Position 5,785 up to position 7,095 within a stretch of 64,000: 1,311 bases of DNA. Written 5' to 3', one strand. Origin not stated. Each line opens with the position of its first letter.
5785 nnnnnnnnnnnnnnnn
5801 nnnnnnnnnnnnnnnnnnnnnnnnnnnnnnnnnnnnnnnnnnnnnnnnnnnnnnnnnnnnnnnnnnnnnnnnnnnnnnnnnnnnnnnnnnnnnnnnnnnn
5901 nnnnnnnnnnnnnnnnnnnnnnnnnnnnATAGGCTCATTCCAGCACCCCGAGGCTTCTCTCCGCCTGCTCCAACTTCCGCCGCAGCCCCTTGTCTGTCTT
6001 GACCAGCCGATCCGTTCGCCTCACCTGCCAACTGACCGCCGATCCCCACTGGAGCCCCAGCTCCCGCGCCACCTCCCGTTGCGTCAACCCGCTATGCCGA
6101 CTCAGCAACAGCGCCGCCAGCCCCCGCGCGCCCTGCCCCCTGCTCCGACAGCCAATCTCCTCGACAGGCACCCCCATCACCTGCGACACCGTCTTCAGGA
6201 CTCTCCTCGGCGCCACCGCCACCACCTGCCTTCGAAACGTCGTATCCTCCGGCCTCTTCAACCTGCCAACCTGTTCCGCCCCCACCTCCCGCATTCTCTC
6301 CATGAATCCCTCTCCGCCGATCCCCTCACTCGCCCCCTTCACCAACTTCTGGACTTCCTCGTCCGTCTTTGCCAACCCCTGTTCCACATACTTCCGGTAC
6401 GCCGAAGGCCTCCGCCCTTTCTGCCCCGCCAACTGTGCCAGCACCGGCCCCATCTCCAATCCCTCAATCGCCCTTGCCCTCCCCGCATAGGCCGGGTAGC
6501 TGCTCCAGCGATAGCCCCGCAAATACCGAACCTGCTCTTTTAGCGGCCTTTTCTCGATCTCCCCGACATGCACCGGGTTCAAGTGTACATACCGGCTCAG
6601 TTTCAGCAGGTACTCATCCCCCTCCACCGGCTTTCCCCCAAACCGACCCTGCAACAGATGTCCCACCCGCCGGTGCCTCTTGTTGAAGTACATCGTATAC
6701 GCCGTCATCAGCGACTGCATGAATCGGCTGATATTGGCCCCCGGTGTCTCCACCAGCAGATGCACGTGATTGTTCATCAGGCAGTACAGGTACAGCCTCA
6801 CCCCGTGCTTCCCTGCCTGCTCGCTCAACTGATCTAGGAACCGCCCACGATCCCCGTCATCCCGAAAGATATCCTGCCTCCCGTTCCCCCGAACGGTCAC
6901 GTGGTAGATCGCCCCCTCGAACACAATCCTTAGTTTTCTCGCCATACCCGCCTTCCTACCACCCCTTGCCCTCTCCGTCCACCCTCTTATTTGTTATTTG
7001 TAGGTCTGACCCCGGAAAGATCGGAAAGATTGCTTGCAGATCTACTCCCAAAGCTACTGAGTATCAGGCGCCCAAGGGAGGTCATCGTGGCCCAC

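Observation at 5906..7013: IS200-like transposase carrying a DnaA domain-IV-like HTH, bounded by perfect 26-bp inverted repeats, inserted into the 3' end of the immunity gene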

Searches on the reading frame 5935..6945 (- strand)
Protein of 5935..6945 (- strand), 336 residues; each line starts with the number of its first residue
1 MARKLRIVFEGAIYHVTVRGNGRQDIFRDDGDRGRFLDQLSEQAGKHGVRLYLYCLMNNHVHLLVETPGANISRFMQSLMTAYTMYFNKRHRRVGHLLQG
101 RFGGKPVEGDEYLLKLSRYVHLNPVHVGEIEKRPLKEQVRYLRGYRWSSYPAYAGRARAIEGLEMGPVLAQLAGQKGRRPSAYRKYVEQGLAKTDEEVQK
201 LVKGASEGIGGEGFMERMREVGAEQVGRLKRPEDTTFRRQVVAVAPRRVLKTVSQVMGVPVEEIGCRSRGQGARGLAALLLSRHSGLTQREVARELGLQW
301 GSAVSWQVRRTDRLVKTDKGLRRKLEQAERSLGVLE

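Call 6: search_protein_families(library=pfam, proteins=[window:5935-6945:-], max_evalue=0.01)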
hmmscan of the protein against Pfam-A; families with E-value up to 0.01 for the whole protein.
window:5935-6945:- (336 aa): 1 family
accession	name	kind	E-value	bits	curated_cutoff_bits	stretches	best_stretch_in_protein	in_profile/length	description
PF01797.21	Y1_Tnp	-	5.7e-14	52.7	23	1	12-121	5-119/121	Transposase IS200 like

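Call 7: search_protein_families(library=ncbifam, proteins=[window:5935-6945:-], max_evalue=0.01)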
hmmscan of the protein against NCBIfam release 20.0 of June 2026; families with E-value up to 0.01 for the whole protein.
window:5935-6945:- (336 aa): 2 families
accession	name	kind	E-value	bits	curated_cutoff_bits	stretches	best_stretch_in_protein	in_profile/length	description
NF047646.1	REP_Tyr_transpos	equivalog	1.2e-16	60.9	80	1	6-130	4-137/146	REP-associated tyrosine transposase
NF033573.1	transpos_IS200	equivalog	0.0013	19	55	1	14-93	13-92/126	IS200/IS605 family transposase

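Call 9: search_solved_structures(query=window:5935-6945:-, max_evalue=1, show_alignments=3)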
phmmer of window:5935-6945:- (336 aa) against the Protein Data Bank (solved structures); distinct sequences matched with E-value up to 1: 5.
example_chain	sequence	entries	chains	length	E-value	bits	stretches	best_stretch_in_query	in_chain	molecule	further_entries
2jph_A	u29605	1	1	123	0.11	15.1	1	253-326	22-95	Plexin-B1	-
2rex_A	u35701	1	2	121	0.12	15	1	253-326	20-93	Plexin-B1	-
2r2o_A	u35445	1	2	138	0.15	14.6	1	253-326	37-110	Plexin-B1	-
5vyc_l1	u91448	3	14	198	0.65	12.6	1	194-267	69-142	Density-regulated protein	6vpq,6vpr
2f5x_A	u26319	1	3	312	0.97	12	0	189-234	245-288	BugD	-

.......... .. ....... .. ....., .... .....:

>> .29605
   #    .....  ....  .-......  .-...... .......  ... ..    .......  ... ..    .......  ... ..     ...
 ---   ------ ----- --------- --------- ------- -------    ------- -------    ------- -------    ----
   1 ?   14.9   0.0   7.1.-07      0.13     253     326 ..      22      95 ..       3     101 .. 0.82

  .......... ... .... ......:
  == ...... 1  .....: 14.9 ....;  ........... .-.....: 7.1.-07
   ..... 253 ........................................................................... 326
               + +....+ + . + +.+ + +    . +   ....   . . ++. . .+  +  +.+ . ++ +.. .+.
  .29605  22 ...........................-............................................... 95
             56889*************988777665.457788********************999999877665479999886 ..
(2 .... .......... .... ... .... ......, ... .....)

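Call 10: find_homologous_proteins(query=window:5935-6945:-)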
Query window:5935-6945:- (336 aa): 4196 proteins with E <= 0.001 among 8000 candidates; the best 120 are listed.
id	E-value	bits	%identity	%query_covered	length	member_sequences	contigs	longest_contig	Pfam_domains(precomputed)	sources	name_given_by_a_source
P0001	1.3e-211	720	97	100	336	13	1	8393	PF01797.22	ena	-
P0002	3.1e-199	679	91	100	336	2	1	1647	PF01797.22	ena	-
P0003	5.0e-192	655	90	99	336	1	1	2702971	PF01797.22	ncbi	-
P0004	3.2e-187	640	86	99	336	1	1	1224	PF01797.22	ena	-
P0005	1.1e-178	612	82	99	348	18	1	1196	PF01797.22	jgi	-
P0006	9.9e-138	477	77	83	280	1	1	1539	PF01797.22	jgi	jgi:hypothetical protein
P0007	8.3e-137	474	65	99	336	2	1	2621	PF01797.22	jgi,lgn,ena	-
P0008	3.1e-118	413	58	99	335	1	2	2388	PF01797.22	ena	-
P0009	1.4e-116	408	57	99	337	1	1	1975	PF01797.22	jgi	jgi:putative transposase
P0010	6.4e-102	359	60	82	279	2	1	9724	PF01797.22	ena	-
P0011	6.8e-102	359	54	99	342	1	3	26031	PF01797.22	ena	-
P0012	1.0e-101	359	52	94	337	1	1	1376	PF01797.22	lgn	-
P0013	1.3e-101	358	53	92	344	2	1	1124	PF01797.22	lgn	-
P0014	1.6e-101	358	53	99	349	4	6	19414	PF01797.22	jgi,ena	jgi:putative transposase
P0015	1.7e-101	358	51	99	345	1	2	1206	PF01797.22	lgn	-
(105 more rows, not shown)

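Call 11: find_encoding_contigs(protein=window:5935-6945:-, flank=3000, max_places=10)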
Protein window:5935-6945:- (336 aa): 5 contigs read that carry it; 2 places shown.
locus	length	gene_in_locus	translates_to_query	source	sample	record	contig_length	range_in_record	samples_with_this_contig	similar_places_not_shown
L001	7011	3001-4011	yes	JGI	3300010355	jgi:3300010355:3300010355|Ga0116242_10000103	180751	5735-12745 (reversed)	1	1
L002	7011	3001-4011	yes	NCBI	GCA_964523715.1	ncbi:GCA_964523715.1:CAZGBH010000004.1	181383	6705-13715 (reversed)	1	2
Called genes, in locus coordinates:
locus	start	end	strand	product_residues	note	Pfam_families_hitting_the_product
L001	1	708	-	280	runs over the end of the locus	PF00582:Usp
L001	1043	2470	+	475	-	PF25023:TEN_YD-shell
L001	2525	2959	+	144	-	-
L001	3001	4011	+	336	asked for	PF01797:Y1_Tnp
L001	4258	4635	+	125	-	-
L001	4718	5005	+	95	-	-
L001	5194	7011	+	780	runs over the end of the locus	PF13491:FtsK_4TM, PF17854:FtsK_alpha, PF01580:FtsK_SpoIIIE, PF09397:FtsK_gamma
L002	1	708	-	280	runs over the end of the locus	PF00582:Usp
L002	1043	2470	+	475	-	PF25023:TEN_YD-shell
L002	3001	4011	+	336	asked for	PF01797:Y1_Tnp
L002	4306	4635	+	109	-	-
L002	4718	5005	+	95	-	-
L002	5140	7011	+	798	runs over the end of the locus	PF13491:FtsK_4TM, PF17854:FtsK_alpha, PF01580:FtsK_SpoIIIE, PF09397:FtsK_gamma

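Call 12: find_encoding_contigs(protein=P0003, flank=3000, max_places=10)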
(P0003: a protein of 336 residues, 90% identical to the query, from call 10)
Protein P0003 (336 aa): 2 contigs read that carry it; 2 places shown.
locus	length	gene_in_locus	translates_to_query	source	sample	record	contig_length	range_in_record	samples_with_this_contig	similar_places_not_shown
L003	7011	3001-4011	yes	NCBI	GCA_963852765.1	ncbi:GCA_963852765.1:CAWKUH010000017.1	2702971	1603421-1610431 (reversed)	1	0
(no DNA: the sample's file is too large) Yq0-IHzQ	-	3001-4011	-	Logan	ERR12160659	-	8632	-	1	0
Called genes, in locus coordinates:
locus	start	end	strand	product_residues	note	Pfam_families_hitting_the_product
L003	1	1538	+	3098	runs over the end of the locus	PF07953:Toxin_R_bind_N (faint), PF18884:TSP3_bac (faint), PF13385:Laminin_G_3, PF00932:LTD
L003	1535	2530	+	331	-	-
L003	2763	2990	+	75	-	-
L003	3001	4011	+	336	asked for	PF01797:Y1_Tnp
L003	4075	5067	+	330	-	-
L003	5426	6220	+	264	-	PF09976:TPR_21, PF13525:YfiO (weak), PF07719:TPR_2 (faint), PF13174:TPR_6 (faint), PF13181:TPR_8 (faint), PF13428:TPR_14 (faint), PF14559:TPR_19 (faint), PF13432:TPR_16 (weak)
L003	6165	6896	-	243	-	PF14353:CpXC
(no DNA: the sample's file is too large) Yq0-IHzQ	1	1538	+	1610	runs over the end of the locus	?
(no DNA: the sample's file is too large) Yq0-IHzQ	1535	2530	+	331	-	-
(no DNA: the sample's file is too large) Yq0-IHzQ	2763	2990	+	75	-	-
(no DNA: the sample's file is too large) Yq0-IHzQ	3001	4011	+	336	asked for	PF01797:Y1_Tnp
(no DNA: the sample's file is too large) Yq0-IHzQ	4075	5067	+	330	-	-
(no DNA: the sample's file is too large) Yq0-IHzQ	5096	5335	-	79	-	?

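Call 13: find_encoding_contigs(protein=P0001, flank=3000, max_places=10)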
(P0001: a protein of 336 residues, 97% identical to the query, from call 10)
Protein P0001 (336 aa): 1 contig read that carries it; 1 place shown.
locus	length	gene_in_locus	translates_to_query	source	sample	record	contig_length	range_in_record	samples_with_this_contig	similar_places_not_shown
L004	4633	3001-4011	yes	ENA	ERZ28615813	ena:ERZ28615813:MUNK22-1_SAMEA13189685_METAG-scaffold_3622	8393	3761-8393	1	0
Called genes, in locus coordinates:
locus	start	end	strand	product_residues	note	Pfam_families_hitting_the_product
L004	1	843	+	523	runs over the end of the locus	PF00515:TPR_1 (faint), PF07719:TPR_2 (faint), PF12895:ANAPC3 (faint), PF13174:TPR_6 (faint), PF13176:TPR_7 (faint), PF13414:TPR_11 (faint), PF13428:TPR_14 (faint), PF14559:TPR_19 (weak), +6 more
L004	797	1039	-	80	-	-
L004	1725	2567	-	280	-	PF00582:Usp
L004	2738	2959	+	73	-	-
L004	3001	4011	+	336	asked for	PF01797:Y1_Tnp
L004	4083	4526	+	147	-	-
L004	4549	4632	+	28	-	?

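Call 35: search_solved_structures(query=A3, max_evalue=10, show_alignments=3)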
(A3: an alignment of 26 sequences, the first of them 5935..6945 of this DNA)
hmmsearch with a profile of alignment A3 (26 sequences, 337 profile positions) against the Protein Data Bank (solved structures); distinct sequences matched with E-value up to 10: 16.
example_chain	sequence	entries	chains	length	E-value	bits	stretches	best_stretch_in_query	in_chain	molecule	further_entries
2hcb_A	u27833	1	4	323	0.00068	22.1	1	236-331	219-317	Chromosomal replication initiator protein dnaA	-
1l8q_A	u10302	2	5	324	0.00069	22.1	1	236-331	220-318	Chromosomal replication initiator protein dnaA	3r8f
8btg_A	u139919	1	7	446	0.0045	19.4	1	240-333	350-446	Chromosomal replication initiator protein DnaA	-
28tn_A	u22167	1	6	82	0.1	14.9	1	282-326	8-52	lambda repressor-like protein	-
1j1v_A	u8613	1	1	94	0.13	14.5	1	245-332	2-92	Chromosomal replication initiator protein dnaA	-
9r2k_A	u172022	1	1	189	0.24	13.7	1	193-271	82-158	N30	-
5b25_A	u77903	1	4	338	0.51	12.6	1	39-93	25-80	Calcium/calmodulin-dependent 3',5'-cyclic nucleotide phosphodiesterase 1B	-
5uoy_A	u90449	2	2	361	0.57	12.5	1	39-93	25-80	Calcium/calmodulin-dependent 3',5'-cyclic nucleotide phosphodiesterase 1B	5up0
1taz_A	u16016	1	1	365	0.58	12.4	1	39-93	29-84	Calcium/calmodulin-dependent 3',5'-cyclic nucleotide phosphodiesterase 1B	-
4npv_A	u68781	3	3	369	0.59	12.4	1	39-93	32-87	Calcium/calmodulin-dependent 3',5'-cyclic nucleotide phosphodiesterase 1B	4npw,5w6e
2xo6_A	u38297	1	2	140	1.2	11.5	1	40-82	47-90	TRANSPOSASE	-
2xm3_A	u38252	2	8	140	1.2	11.4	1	40-82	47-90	TRANSPOSASE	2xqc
2xma_A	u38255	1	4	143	1.2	11.4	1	40-82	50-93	TRANSPOSASE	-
8b9z_M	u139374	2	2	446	1.6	11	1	74-124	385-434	NADH-ubiquinone oxidoreductase chain 4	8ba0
8esw_4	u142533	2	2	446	1.6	11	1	74-124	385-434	NADH-ubiquinone oxidoreductase chain 4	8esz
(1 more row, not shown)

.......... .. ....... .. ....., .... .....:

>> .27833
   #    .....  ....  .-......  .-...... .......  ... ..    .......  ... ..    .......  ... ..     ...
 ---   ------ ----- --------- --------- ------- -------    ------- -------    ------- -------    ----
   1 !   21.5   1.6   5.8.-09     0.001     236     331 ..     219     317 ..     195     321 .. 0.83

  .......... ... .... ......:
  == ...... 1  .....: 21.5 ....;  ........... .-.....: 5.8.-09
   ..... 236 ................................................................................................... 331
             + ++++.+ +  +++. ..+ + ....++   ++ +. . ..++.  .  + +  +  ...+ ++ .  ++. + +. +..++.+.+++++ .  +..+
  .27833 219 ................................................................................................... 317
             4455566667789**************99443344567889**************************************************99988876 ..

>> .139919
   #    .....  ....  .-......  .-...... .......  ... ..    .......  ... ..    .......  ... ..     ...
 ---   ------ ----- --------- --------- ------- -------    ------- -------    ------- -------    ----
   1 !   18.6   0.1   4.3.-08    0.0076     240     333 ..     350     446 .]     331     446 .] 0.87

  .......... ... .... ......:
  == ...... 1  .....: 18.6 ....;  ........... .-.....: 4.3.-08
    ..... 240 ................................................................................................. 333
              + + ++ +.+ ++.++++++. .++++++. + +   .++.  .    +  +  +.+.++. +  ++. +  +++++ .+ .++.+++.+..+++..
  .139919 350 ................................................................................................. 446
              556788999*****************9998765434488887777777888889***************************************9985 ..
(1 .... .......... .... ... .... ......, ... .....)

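Call 36: find_related_loci(query=A3, collection=genome_contigs, flank=2500)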
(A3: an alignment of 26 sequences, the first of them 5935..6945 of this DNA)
Query A3 (336 aa) in genome_contigs; peptide patterns used: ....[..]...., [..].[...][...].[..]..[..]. (x = any residue, [..] = any of these).
600 stretches matched a pattern (row limit reached: there are more); 589 encode a relative of the query (tblastn E <= 1e-3); the best 80 are kept; 80 distinct loci.
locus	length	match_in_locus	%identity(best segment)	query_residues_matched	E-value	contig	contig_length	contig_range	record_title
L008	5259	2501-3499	46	1-332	2e-99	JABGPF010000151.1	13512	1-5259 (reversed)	MAG: Phycisphaerales bacterium isolate co234_bin25 NODE_7858_length_13512_cov_5.542469, whole genome shotgun sequence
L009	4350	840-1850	47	1-336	2e-98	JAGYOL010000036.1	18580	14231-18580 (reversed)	MAG: Kiritimatiellae bacterium isolate M55B167 36, whole genome shotgun sequence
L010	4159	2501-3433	51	1-311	2e-97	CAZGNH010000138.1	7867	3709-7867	MAG TPA_asm: uncultured Chthoniobacterales bacterium isolate SRP067234_co1_232 genome assembly, contig: k99_634042, whol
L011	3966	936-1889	50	1-319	1e-96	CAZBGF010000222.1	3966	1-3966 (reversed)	MAG TPA_asm: uncultured Verrucomicrobiota bacterium isolate binchicken_co181_6 genome assembly, contig: NODE_54016_lengt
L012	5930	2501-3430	50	1-310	3e-96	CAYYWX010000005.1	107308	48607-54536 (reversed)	MAG TPA_asm: uncultured Verrucomicrobiota bacterium isolate SRP062349_co5_140 genome assembly, contig: NODE_21_length_10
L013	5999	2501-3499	46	1-332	7e-96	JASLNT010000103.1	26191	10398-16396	MAG: Phycisphaerae bacterium isolate Arabian11_MAG_18 c_000001673719, whole genome shotgun sequence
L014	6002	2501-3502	47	1-334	6e-96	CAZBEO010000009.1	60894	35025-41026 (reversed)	MAG TPA_asm: uncultured Verrucomicrobiota bacterium isolate binchicken_co181_620 genome assembly, contig: NODE_497_lengt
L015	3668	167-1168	46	1-329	8e-95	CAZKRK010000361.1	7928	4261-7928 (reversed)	MAG TPA_asm: uncultured Victivallales bacterium isolate binchicken_co97_363 genome assembly, contig: NODE_34096_length_7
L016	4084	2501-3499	47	1-332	1e-94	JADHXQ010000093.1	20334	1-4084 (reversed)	MAG: Phycisphaerae bacterium isolate BS750m-G57 BS-750m-C3930, whole genome shotgun sequence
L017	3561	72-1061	47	1-332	5e-95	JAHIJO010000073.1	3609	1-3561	MAG: Verrucomicrobia bacterium isolate KR13_Ju.mb.40 KR13_Ju.mb.40_k141_85490, whole genome shotgun sequence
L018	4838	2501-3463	50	1-321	4e-93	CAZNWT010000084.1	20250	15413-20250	MAG TPA_asm: uncultured Victivallales bacterium isolate binchicken_co47_191 genome assembly, contig: NODE_1763_length_20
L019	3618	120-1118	47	1-333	2e-93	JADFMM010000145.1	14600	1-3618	MAG: Planctomycetota bacterium isolate B58T3L14 B58T3L14_NODE2752, whole genome shotgun sequence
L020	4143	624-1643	45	1-335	1e-92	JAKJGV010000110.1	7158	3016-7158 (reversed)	MAG: Verrucomicrobia bacterium isolate UR.bin260 NODE_110_length_7158_cov_2.257167, whole genome shotgun sequence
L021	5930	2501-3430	51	1-309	2e-92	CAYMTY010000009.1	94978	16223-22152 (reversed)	MAG TPA_asm: uncultured Verrucomicrobiota bacterium isolate SRP192927_co4_543 genome assembly, contig: NODE_189_length_9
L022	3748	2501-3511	46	1-332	2e-92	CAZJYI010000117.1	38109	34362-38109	MAG TPA_asm: uncultured Victivallales bacterium isolate binchicken_co97_160 genome assembly, contig: NODE_4247_length_38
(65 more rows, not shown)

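Call 39: find_encoding_contigs(protein=P0005, flank=1500, max_places=10)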
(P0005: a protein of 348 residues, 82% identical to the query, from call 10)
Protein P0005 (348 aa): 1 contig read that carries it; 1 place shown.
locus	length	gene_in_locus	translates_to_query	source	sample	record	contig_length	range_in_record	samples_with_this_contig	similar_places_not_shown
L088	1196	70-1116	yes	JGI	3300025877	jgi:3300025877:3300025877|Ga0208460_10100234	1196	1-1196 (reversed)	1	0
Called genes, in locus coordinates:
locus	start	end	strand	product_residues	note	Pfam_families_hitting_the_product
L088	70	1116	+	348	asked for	PF01797:Y1_Tnp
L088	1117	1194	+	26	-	?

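Call 40: find_encoding_contigs(protein=P0002, flank=1500, max_places=10)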
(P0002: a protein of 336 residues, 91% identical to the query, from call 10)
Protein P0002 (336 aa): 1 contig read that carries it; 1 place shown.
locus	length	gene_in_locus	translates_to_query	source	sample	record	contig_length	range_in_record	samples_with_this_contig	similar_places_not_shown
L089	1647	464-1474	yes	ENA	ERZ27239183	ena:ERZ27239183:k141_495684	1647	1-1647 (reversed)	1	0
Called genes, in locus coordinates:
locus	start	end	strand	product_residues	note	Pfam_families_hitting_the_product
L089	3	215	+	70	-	?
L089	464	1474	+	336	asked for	PF01797:Y1_Tnp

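Call 41: find_encoding_contigs(protein=P0004, flank=1500, max_places=10)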
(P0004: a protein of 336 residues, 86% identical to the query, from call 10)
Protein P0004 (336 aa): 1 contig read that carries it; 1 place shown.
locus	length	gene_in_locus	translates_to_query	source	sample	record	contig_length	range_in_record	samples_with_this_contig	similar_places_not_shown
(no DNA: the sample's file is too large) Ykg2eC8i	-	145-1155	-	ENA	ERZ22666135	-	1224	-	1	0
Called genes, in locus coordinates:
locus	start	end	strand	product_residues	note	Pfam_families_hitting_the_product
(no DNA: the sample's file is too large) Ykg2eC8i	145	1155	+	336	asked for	PF01797:Y1_Tnp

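Call 59: predict_structure(alignment_id=A3)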
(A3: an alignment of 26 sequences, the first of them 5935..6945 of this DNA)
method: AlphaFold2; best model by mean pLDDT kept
length: 336 residues; sequences in the alignment: 26
mean_pLDDT: 83.8   pTM: 0.63
mean pLDDT of the five models: 83.8, 82.7, 81.6, 79.5, 79.6
residues with pLDDT >= 90: 146; 70-90: 140; 50-70: 35; < 50: 15
segments of 3 or more residues with pLDDT < 50: 1-3, 231-240
pLDDT, mean of each block of 10 residues (from residue 1): 53 88 90 97 93 96 88 89 94 85 82 89 90 92 95 94 92 88 92 67 68 79 65 37 80 91 77 88 82 86 85 89 91 74
secondary structure, 60 per line:
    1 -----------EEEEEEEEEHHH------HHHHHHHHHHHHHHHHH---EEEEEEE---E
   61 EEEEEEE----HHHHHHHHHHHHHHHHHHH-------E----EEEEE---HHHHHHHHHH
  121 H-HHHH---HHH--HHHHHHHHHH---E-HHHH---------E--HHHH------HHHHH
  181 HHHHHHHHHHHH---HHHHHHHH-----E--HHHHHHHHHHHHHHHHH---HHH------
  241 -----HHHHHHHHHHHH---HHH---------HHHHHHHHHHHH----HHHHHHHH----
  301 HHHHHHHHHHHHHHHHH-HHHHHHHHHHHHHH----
elements in order: E12-20 H30-46 E50-56 E60-67 H72-90 E103-107 H111-121 H123-126 H135-144 H150-153 H166-169 H176-192 H196-203 H212-228 H246-257 H273-284 H289-296 H301-317 H319-332
